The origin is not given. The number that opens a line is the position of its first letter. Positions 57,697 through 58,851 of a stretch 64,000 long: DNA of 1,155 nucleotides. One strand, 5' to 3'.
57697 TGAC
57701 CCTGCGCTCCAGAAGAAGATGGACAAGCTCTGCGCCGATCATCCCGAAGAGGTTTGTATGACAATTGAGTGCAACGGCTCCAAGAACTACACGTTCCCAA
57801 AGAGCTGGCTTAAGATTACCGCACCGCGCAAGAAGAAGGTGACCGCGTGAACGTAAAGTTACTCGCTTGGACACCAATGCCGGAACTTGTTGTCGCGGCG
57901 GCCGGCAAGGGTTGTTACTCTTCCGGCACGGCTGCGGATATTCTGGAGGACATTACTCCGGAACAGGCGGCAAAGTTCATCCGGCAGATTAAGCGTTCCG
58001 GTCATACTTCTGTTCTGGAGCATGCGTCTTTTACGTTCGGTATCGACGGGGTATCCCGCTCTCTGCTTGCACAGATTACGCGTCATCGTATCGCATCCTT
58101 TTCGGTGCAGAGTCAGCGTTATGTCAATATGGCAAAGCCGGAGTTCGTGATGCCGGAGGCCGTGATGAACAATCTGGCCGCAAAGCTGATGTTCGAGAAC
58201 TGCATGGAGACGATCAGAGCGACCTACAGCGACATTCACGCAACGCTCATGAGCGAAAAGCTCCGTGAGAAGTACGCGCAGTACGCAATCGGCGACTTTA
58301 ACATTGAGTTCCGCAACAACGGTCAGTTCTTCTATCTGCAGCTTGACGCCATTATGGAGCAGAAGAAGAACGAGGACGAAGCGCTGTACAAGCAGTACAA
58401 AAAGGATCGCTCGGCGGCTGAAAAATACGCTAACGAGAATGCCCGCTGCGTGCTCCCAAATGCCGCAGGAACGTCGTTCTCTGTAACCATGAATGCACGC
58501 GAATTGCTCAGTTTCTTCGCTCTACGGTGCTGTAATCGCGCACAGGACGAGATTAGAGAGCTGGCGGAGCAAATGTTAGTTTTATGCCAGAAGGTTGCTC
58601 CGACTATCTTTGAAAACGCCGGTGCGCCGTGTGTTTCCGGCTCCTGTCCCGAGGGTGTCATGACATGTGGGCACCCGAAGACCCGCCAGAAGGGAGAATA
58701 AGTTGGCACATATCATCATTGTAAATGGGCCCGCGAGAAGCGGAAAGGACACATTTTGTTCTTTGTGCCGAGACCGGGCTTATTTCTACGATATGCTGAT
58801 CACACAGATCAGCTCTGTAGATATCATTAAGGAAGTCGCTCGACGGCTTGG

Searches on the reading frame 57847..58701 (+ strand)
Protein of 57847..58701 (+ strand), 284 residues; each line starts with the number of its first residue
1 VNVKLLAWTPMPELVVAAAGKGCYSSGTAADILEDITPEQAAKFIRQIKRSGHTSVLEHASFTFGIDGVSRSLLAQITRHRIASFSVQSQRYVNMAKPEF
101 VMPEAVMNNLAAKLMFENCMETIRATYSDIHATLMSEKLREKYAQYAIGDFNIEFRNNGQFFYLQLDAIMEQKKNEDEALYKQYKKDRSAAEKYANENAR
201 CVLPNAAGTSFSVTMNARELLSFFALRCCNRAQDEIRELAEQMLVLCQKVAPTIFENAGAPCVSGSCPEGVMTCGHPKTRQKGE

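Call 61: search_protein_families(library=phrogs, proteins=[window:57847-58701:+], max_evalue=0.001)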
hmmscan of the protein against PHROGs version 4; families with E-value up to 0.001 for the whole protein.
window:57847-58701:+ (284 aa): 4 families
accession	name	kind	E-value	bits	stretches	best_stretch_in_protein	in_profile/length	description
phrog_85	-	DNA, RNA and nucleotide metabolism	1.6e-58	200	1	1-257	371-582/866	thymidylate synthase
phrog_22708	-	DNA, RNA and nucleotide metabolism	3.2e-14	53.9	1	14-101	43-132/242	thymidylate synthase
phrog_35637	-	DNA, RNA and nucleotide metabolism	4.4e-11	43.5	1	46-127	121-203/366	thymidylate synthase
phrog_10644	-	DNA, RNA and nucleotide metabolism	1.8e-09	38.9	1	189-253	85-149/160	thymidylate synthase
